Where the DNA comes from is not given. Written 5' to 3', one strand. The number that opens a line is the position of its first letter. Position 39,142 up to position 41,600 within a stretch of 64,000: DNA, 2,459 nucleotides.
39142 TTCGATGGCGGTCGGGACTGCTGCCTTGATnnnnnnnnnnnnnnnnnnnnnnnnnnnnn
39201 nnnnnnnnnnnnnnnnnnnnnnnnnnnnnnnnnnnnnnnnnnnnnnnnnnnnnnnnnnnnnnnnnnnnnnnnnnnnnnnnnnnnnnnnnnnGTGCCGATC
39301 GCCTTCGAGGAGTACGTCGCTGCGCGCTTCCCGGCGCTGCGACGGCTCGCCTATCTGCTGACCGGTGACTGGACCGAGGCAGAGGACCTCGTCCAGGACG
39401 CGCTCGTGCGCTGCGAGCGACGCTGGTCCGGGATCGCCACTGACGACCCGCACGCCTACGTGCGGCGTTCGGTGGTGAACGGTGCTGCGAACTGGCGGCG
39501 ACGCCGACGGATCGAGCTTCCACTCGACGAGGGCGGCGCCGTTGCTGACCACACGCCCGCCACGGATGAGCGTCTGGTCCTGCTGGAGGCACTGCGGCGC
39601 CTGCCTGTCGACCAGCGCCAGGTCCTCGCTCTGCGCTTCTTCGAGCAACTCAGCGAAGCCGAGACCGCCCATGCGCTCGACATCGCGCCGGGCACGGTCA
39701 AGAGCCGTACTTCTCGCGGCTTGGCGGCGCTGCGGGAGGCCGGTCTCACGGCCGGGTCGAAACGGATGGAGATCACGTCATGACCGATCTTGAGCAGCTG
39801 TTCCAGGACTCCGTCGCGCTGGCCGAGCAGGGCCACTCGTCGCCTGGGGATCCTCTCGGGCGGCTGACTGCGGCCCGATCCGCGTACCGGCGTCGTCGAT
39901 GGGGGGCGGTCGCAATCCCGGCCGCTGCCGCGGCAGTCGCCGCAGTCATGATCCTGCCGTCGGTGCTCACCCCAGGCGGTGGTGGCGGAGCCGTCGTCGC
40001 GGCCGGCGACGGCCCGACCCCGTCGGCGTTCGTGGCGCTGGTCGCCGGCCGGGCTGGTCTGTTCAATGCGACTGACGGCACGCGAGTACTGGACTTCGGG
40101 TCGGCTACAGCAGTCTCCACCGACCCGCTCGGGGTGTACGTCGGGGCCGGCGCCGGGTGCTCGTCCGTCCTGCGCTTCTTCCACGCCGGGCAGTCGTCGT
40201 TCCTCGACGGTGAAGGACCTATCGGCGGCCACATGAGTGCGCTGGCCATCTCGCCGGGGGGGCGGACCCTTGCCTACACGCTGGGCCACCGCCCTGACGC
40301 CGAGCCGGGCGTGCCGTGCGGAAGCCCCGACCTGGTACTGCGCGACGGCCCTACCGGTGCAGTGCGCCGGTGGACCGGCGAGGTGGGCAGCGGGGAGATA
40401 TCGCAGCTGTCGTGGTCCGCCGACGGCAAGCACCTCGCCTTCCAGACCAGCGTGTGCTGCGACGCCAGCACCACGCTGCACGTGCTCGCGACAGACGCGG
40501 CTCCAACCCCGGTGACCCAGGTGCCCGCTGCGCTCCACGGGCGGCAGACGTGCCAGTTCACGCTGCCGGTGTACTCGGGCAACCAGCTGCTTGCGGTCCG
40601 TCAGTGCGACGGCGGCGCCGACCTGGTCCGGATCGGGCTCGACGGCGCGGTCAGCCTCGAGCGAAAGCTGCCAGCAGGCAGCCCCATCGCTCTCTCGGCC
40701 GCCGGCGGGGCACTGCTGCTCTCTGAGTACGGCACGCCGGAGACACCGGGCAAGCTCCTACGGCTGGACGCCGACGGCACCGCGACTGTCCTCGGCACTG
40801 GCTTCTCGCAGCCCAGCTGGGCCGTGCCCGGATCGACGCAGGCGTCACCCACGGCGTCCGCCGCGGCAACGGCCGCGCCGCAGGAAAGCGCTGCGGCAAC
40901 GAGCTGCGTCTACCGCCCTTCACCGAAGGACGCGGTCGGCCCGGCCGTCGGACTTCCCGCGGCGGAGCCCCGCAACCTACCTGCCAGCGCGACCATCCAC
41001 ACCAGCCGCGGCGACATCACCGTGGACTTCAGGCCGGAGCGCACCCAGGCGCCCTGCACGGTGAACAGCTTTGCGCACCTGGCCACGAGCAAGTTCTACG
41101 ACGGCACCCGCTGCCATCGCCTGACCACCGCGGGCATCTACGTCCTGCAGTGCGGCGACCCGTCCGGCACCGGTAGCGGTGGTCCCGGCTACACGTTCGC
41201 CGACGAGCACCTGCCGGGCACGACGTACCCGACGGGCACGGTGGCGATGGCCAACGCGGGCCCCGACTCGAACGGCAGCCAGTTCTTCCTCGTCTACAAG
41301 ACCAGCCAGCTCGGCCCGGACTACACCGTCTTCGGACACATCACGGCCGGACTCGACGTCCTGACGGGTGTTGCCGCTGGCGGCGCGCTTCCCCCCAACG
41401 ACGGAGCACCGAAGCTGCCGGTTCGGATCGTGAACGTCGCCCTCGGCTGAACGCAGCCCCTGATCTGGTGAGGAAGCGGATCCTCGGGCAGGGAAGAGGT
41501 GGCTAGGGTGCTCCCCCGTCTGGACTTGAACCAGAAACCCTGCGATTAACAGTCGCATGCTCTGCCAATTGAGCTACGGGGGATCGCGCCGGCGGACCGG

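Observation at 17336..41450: Array of eight translationally coupled ECF sigma / single-pass membrane-partner cassettes within about 24 kb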

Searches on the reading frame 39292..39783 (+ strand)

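Call 6: search_protein_families(library=pfam, proteins=[window:39292-39783:+], max_evalue=0.01)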
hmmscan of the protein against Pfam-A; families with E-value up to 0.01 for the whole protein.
window:39292-39783:+ (163 aa): 5 families
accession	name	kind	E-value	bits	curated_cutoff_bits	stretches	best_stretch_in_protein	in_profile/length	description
PF08281.18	Sigma70_r4_2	-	6.3e-15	55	25.7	1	96-147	3-54/54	Sigma-70, region 4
PF04545.22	Sigma70_r4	-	1.1e-11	44.5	24.1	1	100-149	1-50/50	Sigma-70, region 4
PF04542.20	Sigma70_r2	-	1.1e-08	35.2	24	1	14-73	7-69/71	Sigma-70 region 2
PF22029.2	PhyR_sigma2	-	2.4e-06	27.9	27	1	9-51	1-43/55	Sigma2 domain of PhyR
PF07638.17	Sigma70_ECF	-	9.1e-06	26.1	21.1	1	86-139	115-171/185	ECF sigma factor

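Call 10: search_protein_families(library=ncbifam, proteins=[window:39292-39783:+], max_evalue=0.00001)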
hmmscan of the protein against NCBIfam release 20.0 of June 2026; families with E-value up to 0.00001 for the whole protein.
window:39292-39783:+ (163 aa): 57 families (the best 25 are shown)
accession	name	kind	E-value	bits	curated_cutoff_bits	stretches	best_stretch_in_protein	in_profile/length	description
TIGR02983.1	SigE-fam_strep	subfamily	5.2e-48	163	141.55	1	4-150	7-157/162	SigE family RNA polymerase sigma factor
TIGR02937.1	sigma70-ECF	superfamily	3e-20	72.5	42.9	1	4-150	2-164/165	sigma-70 family RNA polymerase sigma factor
NF007225.0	PRK09643.1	equivalog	2.6e-19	69.7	190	1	3-149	27-180/204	RNA polymerase sigma factor SigM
NF009164.0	PRK12511.1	equivalog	1e-18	67.5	185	1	9-150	10-158/182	RNA polymerase sigma factor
NF007227.0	PRK09645.1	subfamily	2.9e-17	63.1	202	1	15-150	25-169/177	sigma-70 family RNA polymerase sigma factor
NF004113.0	PRK05602.1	equivalog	4.3e-16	59.2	208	1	4-150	46-200/211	RNA polymerase sigma factor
TIGR02985.1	Sig70_bacteroi1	subfamily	5.2e-16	59.3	126.4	1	4-149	2-160/162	RNA polymerase sigma-70 factor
NF009176.0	PRK12524.1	equivalog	4.1e-15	56.1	264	1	14-150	37-183/196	RNA polymerase sigma factor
NF009172.0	PRK12519.1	subfamily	4.4e-15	55.7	222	1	97-149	135-187/194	RNA polymerase sigma factor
NF058625.1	sigma_PG0214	equivalog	5e-14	52.4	130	1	4-150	5-160/170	GFO_1088 family ECF-type sigma factor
NF053879.1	RNAPolSigSigVBac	equivalog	1.7e-13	50.5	190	1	13-149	14-153/160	RNA polymerase sigma factor SigV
NF009198.0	PRK12546.1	equivalog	3.3e-13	49.7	270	1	10-149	14-159/188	RNA polymerase sigma factor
NF006550.0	PRK09047.1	equivalog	5.3e-13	48.8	173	1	97-150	133-186/194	RNA polymerase sigma factor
NF007229.0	PRK09647.1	equivalog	2.6e-12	46.5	265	1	4-151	45-202/220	RNA polymerase sigma factor SigE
NF009185.0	PRK12533.1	equivalog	5.7e-12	45.7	248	1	12-149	38-191/231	RNA polymerase sigma factor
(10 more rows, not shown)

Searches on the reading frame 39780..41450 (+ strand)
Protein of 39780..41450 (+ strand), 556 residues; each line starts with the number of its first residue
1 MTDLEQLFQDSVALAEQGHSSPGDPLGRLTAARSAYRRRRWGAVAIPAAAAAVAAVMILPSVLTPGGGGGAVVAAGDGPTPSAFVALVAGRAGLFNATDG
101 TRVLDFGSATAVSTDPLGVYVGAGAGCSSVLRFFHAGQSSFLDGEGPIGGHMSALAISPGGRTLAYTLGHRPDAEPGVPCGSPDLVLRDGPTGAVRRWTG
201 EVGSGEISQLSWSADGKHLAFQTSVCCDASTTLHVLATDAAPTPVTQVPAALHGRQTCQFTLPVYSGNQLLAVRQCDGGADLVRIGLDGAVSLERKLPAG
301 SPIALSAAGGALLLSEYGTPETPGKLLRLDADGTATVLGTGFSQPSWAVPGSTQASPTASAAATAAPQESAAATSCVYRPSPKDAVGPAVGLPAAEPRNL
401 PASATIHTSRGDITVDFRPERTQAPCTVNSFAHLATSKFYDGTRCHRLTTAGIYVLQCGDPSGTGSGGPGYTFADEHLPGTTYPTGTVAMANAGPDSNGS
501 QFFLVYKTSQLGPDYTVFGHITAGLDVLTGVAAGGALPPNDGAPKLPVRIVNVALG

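Call 7: search_protein_families(library=pfam, proteins=[window:39780-41450:+], max_evalue=0.1)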
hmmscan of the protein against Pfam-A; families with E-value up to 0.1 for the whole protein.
window:39780-41450:+ (556 aa): 2 families
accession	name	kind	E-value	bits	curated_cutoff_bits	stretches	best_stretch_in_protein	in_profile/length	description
PF00160.26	Pro_isomerase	-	5.4e-26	92.2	21.7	1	405-553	3-157/159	Cyclophilin type peptidyl-prolyl cis-trans isomerase/CLD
PF07676.18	PD40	-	0.027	14.9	20.9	0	207-222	11-26/38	WD40-like Beta Propeller Repeat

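Call 11: find_encoding_contigs(protein=window:39780-41450:+, flank=10000, max_places=6)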
Protein window:39780-41450:+ (556 aa): no gene with exactly this product is on record in the collection.

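Call 90: search_protein_families(library=ncbifam, proteins=[window:39780-41450:+], max_evalue=0.0001)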
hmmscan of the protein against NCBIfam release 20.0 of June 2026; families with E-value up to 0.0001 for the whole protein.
window:39780-41450:+ (556 aa): 2 families
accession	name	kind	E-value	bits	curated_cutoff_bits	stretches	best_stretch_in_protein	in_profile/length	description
NF008151.0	PRK10903.1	equivalog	6.9e-08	32.2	308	1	404-532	31-163/190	peptidylprolyl isomerase A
NF008057.0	PRK10791.1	equivalog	4.5e-07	29.8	297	1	405-531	3-136/164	peptidylprolyl isomerase B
